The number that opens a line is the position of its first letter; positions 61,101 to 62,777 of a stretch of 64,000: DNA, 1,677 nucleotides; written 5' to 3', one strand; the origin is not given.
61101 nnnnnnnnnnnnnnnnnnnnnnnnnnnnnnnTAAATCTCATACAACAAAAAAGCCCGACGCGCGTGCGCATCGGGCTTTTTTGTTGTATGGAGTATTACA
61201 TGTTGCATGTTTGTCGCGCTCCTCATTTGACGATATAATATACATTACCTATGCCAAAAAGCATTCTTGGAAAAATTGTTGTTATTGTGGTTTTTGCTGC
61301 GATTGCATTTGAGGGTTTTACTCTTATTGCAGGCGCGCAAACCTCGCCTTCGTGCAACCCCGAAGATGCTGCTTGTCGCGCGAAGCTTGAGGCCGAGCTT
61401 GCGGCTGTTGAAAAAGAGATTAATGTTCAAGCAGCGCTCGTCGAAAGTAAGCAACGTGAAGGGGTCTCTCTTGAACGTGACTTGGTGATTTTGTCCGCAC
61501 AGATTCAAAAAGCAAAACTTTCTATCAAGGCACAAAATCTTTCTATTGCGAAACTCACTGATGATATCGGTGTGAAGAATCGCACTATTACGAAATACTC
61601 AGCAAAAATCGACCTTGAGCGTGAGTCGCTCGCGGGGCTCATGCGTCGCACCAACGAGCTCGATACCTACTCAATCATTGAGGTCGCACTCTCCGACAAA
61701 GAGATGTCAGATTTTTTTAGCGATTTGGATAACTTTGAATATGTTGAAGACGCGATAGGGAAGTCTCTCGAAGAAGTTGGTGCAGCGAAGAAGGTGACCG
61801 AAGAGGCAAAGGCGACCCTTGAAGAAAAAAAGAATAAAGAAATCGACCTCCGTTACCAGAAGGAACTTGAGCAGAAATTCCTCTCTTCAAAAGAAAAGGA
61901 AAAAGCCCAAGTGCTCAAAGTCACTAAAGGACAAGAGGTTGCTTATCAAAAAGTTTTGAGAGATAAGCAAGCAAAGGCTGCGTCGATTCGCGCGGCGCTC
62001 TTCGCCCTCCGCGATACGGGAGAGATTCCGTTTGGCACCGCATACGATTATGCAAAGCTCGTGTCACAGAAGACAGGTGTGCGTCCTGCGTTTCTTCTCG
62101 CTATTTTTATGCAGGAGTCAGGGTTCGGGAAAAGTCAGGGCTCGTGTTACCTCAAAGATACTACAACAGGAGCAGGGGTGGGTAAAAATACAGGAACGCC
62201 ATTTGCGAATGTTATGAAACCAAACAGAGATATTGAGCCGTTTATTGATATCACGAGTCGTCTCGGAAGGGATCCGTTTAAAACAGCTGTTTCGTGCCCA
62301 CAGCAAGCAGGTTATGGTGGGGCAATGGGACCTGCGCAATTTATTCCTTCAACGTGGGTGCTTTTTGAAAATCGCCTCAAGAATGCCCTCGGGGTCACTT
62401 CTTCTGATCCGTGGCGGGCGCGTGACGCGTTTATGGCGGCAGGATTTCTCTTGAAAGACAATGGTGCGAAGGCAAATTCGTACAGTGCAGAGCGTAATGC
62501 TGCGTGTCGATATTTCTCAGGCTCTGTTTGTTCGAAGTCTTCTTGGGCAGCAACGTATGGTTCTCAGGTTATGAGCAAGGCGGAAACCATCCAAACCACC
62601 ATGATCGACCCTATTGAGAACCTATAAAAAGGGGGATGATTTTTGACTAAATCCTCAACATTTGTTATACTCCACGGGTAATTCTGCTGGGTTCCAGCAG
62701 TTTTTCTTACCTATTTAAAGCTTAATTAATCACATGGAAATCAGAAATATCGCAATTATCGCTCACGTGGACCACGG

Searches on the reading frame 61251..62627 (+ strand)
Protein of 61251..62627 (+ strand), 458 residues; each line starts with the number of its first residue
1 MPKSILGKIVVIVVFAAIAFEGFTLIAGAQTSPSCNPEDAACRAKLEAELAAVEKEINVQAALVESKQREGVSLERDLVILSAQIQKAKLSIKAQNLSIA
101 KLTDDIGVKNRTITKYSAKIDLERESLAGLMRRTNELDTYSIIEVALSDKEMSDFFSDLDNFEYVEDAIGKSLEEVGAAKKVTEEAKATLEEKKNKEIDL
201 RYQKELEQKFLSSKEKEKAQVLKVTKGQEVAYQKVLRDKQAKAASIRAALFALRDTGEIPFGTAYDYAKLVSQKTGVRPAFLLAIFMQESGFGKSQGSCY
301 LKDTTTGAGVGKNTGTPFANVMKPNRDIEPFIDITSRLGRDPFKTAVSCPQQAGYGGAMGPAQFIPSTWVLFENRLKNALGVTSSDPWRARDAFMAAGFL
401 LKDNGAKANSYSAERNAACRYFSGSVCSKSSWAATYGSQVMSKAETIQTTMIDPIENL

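Call 51: search_protein_families(library=pfam, proteins=[window:61251-62627:+], max_evalue=0.0001)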
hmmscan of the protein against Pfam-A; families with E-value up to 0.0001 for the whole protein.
window:61251-62627:+ (458 aa): 1 family
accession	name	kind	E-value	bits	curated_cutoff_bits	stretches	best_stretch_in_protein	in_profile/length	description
PF13406.11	SLT_2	-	7.9e-08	32.3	24.3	1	269-409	78-204/292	Transglycosylase SLT domain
